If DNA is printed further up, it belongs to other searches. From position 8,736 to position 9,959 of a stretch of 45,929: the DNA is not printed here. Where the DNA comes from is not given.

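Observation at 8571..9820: AT-rich orphan 308-aa gene converging on the CI repressor: candidate lysogeny-expressed exclusion or defence gene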

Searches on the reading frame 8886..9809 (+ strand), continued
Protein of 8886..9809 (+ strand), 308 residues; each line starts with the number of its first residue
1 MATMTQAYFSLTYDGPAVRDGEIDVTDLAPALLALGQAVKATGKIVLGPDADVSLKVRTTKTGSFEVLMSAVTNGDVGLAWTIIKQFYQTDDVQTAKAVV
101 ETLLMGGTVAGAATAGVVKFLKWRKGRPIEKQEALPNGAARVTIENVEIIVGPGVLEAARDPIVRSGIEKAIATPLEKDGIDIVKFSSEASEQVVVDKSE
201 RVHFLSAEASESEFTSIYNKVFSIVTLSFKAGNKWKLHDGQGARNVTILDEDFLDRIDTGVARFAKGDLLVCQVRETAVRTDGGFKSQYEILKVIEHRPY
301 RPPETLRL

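Call 35: find_related_loci(query=A1, collection=viral_contigs, flank=6000)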
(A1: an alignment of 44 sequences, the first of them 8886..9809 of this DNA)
Query A1 (308 aa) in viral_contigs; peptide patterns used: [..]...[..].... (x = any residue, [..] = any of these).
129 stretches matched a pattern; 103 encode a relative of the query (tblastn E <= 1e-3); the best 80 are kept; 80 distinct loci.
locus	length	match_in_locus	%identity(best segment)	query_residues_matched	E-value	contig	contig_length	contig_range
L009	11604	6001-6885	34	4-299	4e-53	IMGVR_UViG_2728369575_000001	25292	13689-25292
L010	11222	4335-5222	38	4-305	3e-52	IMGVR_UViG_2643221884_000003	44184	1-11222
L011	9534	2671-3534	35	4-306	2e-48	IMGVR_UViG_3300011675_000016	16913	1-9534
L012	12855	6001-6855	37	9-298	2e-48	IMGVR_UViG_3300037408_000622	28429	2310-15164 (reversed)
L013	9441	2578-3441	35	4-306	2e-48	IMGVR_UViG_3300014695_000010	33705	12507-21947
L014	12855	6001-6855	35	1-297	7e-48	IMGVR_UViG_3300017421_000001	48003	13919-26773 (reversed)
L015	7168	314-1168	35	1-297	5e-48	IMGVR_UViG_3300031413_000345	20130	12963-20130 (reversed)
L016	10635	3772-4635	35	4-306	2e-47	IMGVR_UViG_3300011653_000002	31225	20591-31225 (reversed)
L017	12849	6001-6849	36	8-298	2e-47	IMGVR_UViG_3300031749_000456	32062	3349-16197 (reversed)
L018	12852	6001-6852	35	4-299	1e-47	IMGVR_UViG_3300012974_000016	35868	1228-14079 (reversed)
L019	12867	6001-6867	32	4-299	3e-47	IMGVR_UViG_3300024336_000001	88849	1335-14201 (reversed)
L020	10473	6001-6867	35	5-298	3e-47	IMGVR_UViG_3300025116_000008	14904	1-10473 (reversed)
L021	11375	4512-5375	35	6-299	1e-46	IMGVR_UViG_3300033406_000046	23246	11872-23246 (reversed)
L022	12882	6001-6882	34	4-298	1e-46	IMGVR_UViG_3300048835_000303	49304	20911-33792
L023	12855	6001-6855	33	9-298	3e-46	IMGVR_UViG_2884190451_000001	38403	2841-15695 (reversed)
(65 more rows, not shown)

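Call 40: fold_search(model_id=the predicted structure, library=viral)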
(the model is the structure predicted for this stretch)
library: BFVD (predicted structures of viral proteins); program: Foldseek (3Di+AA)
matches with E <= 10: 1042; with E <= 0.001: 4
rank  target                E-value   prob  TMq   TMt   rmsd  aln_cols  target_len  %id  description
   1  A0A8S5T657            1.2e-08  1.00  0.43  0.48   8.9       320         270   12  Uncharacterized protein [Myoviridae sp. ctLIM9]
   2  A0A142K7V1            6.7e-07  1.00  0.28  0.45  19.8       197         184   16  Uncharacterized protein [Mycobacterium phage Pipsqueaks]
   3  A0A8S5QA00            8.9e-07  1.00  0.28  0.25  12.3       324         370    9  DUF6575 domain-containing protein [Siphoviridae sp. ctoic9]
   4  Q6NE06                4.6e-05  1.00  0.35  0.29  11.5       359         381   10  Uncharacterized protein [Leptospira phage LE1]
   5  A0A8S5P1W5            1.8e-03  1.00  0.21  0.39   7.7       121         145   13  Uncharacterized protein [Myoviridae sp. ctakU3]
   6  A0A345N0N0            5.6e-03  1.00  0.20  0.55   4.7        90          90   11  (no name in the UniProt tables at hand)
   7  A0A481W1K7            2.5e-02  0.09  0.15  0.07  24.9       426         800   10  (no name in the UniProt tables at hand)
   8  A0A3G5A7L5            3.1e-02  0.16  0.14  0.23  14.8       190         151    9  Uncharacterized protein [Hyperionvirus sp.]
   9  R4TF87                3.9e-02  0.09  0.14  0.08  23.8       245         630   13  (no name in the UniProt tables at hand)
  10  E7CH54                4.2e-02  0.87  0.21  0.17   5.6       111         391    8  ORFD [Murine adenovirus 2]
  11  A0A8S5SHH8            4.4e-02  0.90  0.18  0.31   6.5        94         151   14  Single-stranded DNA-binding protein [Siphoviridae sp. ctzyE57]
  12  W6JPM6                4.7e-02  0.28  0.13  0.08  11.9       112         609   12  Putative vaccinia G1L metaloprotease [Alphaentomopoxvirus acuprea]
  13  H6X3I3                4.9e-02  0.15  0.14  0.23  14.9       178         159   10  Uncharacterized protein [Klebsiella phage vB_KleM_RaK2]
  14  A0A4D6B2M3            4.9e-02  0.12  0.09  0.07  34.9       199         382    8  (no name in the UniProt tables at hand)
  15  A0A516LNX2            5.2e-02  0.90  0.17  0.37   6.7       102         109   14  (no name in the UniProt tables at hand)
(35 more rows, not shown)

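Call 41: search_protein_representatives(alignment_id=A1)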
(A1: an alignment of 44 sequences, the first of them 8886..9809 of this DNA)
Query: 44 sequences, 298 profile positions. Proteins with E-value up to 0.001 (for the whole library): 5733; up to 1e-10: 4122; up to 1e-30: 1988. The best 150 are listed.
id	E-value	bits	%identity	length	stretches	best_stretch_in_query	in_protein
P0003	2.9e-103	361.6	-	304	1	1-295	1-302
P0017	5.5e-103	360.7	-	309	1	2-295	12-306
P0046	2.8e-102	358.4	-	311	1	1-295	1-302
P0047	4.0e-102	357.8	-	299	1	1-295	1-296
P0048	1.5e-101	356.0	-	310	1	1-295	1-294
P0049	2.5e-99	348.7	-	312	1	1-295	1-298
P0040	6.8e-99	347.2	-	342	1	3-297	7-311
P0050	3.7e-97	341.6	-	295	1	1-295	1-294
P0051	6.7e-97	340.7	-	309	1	1-293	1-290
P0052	9.5e-97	340.2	-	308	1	3-295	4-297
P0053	1.2e-96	339.9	-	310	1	3-295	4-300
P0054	1.4e-95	336.3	-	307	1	1-295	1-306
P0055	1.9e-95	336.0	-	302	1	1-296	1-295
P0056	2.5e-95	335.5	-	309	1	1-295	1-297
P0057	2.7e-95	335.4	-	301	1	1-292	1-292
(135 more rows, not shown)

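Call 46: search_solved_structures(query=A1, max_evalue=10)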
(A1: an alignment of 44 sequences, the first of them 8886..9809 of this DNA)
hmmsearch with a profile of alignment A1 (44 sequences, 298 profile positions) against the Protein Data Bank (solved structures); distinct sequences matched with E-value up to 10: 9.
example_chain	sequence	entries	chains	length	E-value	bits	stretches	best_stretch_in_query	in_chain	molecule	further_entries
9mex_A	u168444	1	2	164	0.46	12.9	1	146-221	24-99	Protein tyrosine phosphatase type IVA 1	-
2cz5_A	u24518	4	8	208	0.72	12.2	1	76-122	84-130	Orotidine 5'-phosphate decarboxylase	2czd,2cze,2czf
7z0i_A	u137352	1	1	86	1.4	11.3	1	238-270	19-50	Peroxisomal membrane protein PEX13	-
1wxu_A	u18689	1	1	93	1.6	11.1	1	229-270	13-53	peroxisomal biogenesis factor 13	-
7z0k_A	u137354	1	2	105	2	10.8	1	239-270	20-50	Peroxisomal membrane protein PEX13,Peroxisomal targeting signal 1 receptor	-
1zck_A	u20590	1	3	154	2.1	10.7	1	146-221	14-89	protein tyrosine phosphatase 4a1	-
6wus_B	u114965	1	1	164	2.2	10.7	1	146-221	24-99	Protein tyrosine phosphatase type IVA 1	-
5bx1_A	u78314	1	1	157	2.2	10.7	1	146-221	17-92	Protein tyrosine phosphatase type IVA 1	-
1rxd_A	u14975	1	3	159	2.2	10.6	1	146-221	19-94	protein tyrosine phosphatase type IVA, member 1; Protein tyrosine phosphatase IVA1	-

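Call 47: search_protein_families(library=pfam, alignment_id=A1, max_evalue=1)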
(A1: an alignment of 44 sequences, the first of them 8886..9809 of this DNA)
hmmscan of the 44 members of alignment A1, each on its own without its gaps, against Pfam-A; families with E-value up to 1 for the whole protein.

A. member 1, window:8886-9809:+ (308 aa): 0 families

B. families by the number of members that match (of 44 scanned): 22 families
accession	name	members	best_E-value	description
PF25678.1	DUF7946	15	0.00017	Domain of unknown function (DUF7946)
PF16067.10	DUF4809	4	0.019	Domain of unknown function (DUF4809)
PF22886.1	DUF7021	2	0.14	Domain of unknown function (DUF7021)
PF20615.3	DUF6802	2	0.14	Family of unknown function (DUF6802)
PF00466.25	Ribosomal_L10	1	0.015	Ribosomal protein L10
PF09221.15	Bacteriocin_IId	1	0.016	Bacteriocin class IId cyclical uberolysin-like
PF20368.3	DUF6663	1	0.021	Family of unknown function (DUF6663)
PF23960.2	DUF7289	1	0.044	Family of unknown function (DUF7289)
PF16098.10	FXMR_C2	1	0.044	Fragile X messenger ribonucleoprotein 1, C-terminal region 2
PF09122.16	DUF1930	1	0.061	Domain of unknown function (DUF1930)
PF14173.11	ComGG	1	0.076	ComG operon protein 7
PF19825.5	DUF6306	1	0.086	Domain of unknown function (DUF6306)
PF13636.12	Methyltranf_PUA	1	0.12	RNA-binding PUA-like domain of methyltransferase RsmF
PF17216.9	Rrp44_CSD1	1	0.13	Rrp44-like cold shock domain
PF24525.1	TTC3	1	0.15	TTC3, helical domain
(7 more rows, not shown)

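Call 49: search_protein_families(library=pfam, proteins=[P0019, P0021, P0025, P0029, P0031, P0035, P0037, P0039, P0041, P0043], max_evalue=1)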
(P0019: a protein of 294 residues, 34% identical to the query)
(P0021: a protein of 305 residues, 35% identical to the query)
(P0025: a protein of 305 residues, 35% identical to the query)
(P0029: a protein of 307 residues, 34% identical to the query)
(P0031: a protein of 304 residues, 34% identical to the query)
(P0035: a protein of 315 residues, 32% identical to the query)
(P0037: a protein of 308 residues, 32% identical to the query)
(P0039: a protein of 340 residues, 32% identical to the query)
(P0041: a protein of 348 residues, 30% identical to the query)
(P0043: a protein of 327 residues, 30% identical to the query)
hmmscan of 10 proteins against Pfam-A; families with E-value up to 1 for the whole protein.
P0019 (294 aa): 2 families
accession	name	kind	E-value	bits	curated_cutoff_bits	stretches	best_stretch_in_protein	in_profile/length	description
PF25678.1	DUF7946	-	0.00017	22.1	27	1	10-95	1-92/183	Domain of unknown function (DUF7946)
PF16067.10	DUF4809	-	0.065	13.6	27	1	5-41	23-59/130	Domain of unknown function (DUF4809)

P0021 (305 aa): 1 family
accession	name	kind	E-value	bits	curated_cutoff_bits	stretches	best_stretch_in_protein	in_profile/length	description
PF25678.1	DUF7946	-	0.024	15.1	27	1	6-90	1-90/183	Domain of unknown function (DUF7946)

P0025 (305 aa): 0 families

P0029 (307 aa): 0 families

P0031 (304 aa): 0 families

P0035 (315 aa): 0 families

P0037 (308 aa): 0 families

P0039 (340 aa): 0 families

P0041 (348 aa): 0 families

P0043 (327 aa): 3 families
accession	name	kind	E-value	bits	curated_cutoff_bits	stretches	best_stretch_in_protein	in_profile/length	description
PF13636.12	Methyltranf_PUA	-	0.12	12.8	27.6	1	124-151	2-26/49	RNA-binding PUA-like domain of methyltransferase RsmF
PF17216.9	Rrp44_CSD1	-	0.13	12.4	22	1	7-75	11-79/148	Rrp44-like cold shock domain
PF20611.3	DUF6801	-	0.2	12.2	26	1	179-218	78-119/161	Family of unknown function (DUF6801)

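Call 56: search_protein_families(library=pfam, alignment_id=A2, max_evalue=0.001)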
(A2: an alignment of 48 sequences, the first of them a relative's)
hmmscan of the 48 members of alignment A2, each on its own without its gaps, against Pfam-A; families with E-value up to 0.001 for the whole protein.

A. member 1, L009:4951-5931:+ (327 aa): 2 families
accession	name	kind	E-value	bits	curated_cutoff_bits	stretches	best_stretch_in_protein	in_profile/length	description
PF00717.28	Peptidase_S24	-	2.3e-20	72.9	23.3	1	199-321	7-116/116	Peptidase S24-like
PF01381.28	HTH_3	-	0.00049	20.5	23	1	82-124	13-55/55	Helix-turn-helix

B. families by the number of members that match (of 48 scanned): 29 families (the first 25 are shown)
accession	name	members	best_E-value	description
PF00717.28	Peptidase_S24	10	1.4e-24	Peptidase S24-like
PF01381.28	HTH_3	10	1.6e-14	Helix-turn-helix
PF13560.12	HTH_31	7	3.2e-11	Helix-turn-helix domain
PF13443.12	HTH_26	4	7.4e-08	Cro/C1-type HTH DNA-binding domain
PF12844.13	HTH_19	4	1.7e-07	Helix-turn-helix domain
PF05069.18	Phage_tail_S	3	3.5e-34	Phage virion morphogenesis family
PF15943.11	YdaS_toxin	2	0.00012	Bacterial toxin YdaS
PF10546.14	P63C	1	5.7e-30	P63C domain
PF14384.12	BrnA_antitoxin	1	4.2e-26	BrnA antitoxin of type II toxin-antitoxin system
PF15956.11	DUF4760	1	6.2e-26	Domain of unknown function (DUF4760)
PF04383.19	KilA-N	1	1.6e-23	KilA-N domain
PF04055.27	Radical_SAM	1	1.2e-20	Radical SAM superfamily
PF01580.24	FtsK_SpoIIIE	1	2.1e-18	FtsK/SpoIIIE family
PF06183.18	DinI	1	4.8e-18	DinI-like family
PF07885.22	Ion_trans_2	1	1.3e-16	Ion channel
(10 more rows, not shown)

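Call 57: find_related_loci(query=A1, collection=genome_contigs, flank=8000)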
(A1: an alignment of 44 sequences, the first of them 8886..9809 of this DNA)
Query A1 (308 aa) in genome_contigs; peptide patterns used: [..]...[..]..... (x = any residue, [..] = any of these).
402 stretches matched a pattern; 308 encode a relative of the query (tblastn E <= 1e-3); the best 80 are kept; 80 distinct loci.
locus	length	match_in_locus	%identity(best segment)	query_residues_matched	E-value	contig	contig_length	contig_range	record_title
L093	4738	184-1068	58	4-299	1e-104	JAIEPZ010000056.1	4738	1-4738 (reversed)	MAG: Hyphomicrobiales bacterium isolate co.spades.DASTOOL.2.5kb_083 c_000000398204, whole genome shotgun sequence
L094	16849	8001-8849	57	1-299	2e-100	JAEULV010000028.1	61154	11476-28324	MAG: Hyphomicrobiaceae bacterium isolate new MAG-130 k141_785642, whole genome shotgun sequence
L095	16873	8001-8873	41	4-306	2e-66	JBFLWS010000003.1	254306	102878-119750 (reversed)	MAG: Pseudomonadota bacterium isolate MAG038 MAG038_3, whole genome shotgun sequence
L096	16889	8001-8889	47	1-306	2e-86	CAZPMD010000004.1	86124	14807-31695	MAG TPA_asm: uncultured Hyphomicrobiales bacterium isolate binchicken_co191_214 genome assembly, contig: NODE_294_length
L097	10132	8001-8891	43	3-304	5e-64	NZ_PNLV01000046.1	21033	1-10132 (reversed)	MAG: Brevundimonas sp. isolate DS1.3.44 DS1_1000944_21033, whole genome shotgun sequence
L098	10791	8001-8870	43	2-298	8e-64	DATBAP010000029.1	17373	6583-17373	MAG TPA_asm: Rhizomicrobium sp. isolate SMAG_U5735 k141_2928571, whole genome shotgun sequence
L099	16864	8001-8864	39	4-299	1e-54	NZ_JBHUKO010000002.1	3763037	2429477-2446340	Novosphingobium soli strain CCM 7706 contig_2, whole genome shotgun sequence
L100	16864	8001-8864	36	3-299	4e-54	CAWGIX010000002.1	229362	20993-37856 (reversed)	MAG: uncultured proteobacterium isolate MFD09603.bin.2.68 genome assembly, contig: contig_12263, whole genome shotgun se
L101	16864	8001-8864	36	4-299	2e-53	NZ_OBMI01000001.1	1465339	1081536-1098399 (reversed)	Sphingomonas guangdongensis strain CGMCC 1.12672, whole genome shotgun sequence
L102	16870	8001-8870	38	4-302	7e-53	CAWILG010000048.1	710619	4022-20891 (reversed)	MAG: uncultured Alphaproteobacteria bacterium isolate MFD04967.bin.1.64 genome assembly, contig: contig_5423, whole geno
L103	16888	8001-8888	38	4-305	3e-52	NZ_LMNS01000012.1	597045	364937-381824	Methylobacterium sp. Leaf123 contig_2, whole genome shotgun sequence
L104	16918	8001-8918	35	1-308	8e-52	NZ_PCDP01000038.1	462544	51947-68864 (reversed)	Rhizobium tubonense strain CCBAU 85046 NODE_4_length_462544_cov_47.4831_ID_7, whole genome shotgun sequence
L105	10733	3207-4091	35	4-308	9e-52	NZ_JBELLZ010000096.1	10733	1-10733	MAG: Sphingomonas sp. isolate REMEI171_ass_metaspades_bin.26 NODE_4988_length_10752_cov_7.932131, whole genome shotgun s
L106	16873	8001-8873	35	3-298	1e-51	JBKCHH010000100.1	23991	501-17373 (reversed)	MAG: Alphaproteobacteria bacterium isolate samp_457_metabat2_76 samp_457_1448056, whole genome shotgun sequence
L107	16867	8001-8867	39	2-299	7e-51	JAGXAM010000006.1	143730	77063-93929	MAG: Hyphomicrobiales bacterium isolate REEB77 contig-150_56, whole genome shotgun sequence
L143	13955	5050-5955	34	3-308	2e-44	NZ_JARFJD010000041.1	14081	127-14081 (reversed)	Limnobacter olei strain P1 contig41, whole genome shotgun sequence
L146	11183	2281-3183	34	4-308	4e-43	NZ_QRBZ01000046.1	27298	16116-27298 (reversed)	Nitrosomonas oligotropha strain Nm45 Oligotropha_contig000046, whole genome shotgun sequence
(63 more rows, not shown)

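Call 59: find_encoding_contigs(protein=P0016, flank=8000, max_places=2)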
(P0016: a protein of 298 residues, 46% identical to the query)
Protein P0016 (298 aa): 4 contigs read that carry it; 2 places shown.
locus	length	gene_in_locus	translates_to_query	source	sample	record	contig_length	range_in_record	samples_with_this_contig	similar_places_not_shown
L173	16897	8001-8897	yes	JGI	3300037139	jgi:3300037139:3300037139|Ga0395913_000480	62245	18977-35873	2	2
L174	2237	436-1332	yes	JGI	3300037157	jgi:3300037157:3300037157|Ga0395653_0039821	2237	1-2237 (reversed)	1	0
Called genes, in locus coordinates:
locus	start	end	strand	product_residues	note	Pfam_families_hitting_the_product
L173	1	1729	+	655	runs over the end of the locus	PF00115:COX1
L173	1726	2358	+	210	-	PF00510:COX3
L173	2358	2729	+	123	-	PF03626:COX4_pro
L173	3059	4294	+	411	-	PF01979:Amidohydro_1, PF07969:Amidohydro_3 (weak)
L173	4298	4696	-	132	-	PF01638:HxlR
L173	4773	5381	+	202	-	PF02525:Flavodoxin_2, PF03358:FMN_red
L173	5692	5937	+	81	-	-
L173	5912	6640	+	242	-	-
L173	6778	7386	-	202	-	-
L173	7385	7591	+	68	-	-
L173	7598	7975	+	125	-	-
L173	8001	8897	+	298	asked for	-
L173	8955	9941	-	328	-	PF12760:Zn_ribbon_IS1595, PF12762:DDE_Tnp_IS1595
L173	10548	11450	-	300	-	PF08379:Bact_transglu_N, PF01841:Transglut_core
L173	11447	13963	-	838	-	PF04174:CP_ATPgrasp_1, PF14403:CP_ATPgrasp_2, PF04168:Alpha-E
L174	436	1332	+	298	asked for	-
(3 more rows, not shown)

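Call 60: find_encoding_contigs(protein=P0037, flank=8000, max_places=1)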
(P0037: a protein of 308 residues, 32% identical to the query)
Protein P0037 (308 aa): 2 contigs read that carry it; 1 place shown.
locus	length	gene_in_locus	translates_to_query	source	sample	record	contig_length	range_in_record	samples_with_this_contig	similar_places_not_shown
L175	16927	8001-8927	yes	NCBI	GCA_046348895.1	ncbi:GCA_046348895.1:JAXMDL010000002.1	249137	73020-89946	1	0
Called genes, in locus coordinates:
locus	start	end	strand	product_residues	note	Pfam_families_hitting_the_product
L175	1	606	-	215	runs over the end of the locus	PF12973:Cupin_7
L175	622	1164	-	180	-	PF04542:Sigma70_r2, PF08281:Sigma70_r4_2, PF04545:Sigma70_r4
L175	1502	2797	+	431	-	PF01266:DAO, PF03486:HI0933_like (faint), PF01593:Amino_oxidase, PF13450:NAD_binding_8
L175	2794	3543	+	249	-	PF07103:DUF1365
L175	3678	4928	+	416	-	PF13347:MFS_2, PF07690:MFS_1 (weak)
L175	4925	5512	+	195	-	PF12915:DUF3833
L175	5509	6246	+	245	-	PF00106:adh_short, PF08659:KR, PF13561:adh_short_C2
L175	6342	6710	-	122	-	PF02635:DsrE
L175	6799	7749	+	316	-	PF12852:Cupin_6, PF00165:HTH_AraC (faint), PF12833:HTH_18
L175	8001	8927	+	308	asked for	-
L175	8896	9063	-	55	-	-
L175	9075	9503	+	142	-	PF04471:Mrr_cat (weak)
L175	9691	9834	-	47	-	-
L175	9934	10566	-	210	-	PF12557:Co_AT_N (weak), PF02572:CobA_CobO_BtuR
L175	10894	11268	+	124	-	PF07845:DUF1636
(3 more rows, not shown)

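Call 61: find_encoding_contigs(protein=P0021, flank=8000, max_places=1)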
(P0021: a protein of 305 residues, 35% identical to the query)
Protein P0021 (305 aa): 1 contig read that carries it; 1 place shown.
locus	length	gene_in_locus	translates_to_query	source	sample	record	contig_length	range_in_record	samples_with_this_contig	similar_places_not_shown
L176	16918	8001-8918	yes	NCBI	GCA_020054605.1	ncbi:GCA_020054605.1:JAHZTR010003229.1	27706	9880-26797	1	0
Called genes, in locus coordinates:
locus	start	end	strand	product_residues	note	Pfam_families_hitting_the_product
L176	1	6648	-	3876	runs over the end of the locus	PF18789:DarA_C, PF18798:LPD3, PF18799:LPD5, PF18796:LPD1, PF18760:ART-PolyVal, PF18858:LPD39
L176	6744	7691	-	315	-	PF10543:ORF6N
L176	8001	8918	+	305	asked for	-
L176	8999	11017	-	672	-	PF01464:SLT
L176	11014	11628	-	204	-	-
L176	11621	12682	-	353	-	-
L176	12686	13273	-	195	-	-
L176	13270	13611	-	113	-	-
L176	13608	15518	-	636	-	PF09327:Phage_Tail_Tip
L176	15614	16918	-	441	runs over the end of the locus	-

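Call 62: find_encoding_contigs(protein=P0024, flank=8000, max_places=1)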
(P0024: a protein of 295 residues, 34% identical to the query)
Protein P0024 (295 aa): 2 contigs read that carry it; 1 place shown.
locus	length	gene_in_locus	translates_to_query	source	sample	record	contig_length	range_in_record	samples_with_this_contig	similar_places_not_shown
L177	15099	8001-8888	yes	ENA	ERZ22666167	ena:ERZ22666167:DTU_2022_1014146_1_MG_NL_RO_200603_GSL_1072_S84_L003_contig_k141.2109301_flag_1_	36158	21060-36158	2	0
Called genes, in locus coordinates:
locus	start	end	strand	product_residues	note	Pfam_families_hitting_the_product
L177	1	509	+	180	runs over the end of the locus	-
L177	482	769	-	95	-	-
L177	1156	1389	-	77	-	-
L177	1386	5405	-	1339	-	PF08291:Peptidase_M15_3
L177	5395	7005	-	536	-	-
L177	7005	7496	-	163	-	-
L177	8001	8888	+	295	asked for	-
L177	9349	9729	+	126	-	-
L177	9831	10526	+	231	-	-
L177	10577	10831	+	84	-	-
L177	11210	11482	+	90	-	-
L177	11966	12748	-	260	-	PF00106:adh_short, PF13561:adh_short_C2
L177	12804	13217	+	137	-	PF06803:DUF1232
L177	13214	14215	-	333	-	PF08240:ADH_N, PF00107:ADH_zinc_N, PF13602:ADH_zinc_N_2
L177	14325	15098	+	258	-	?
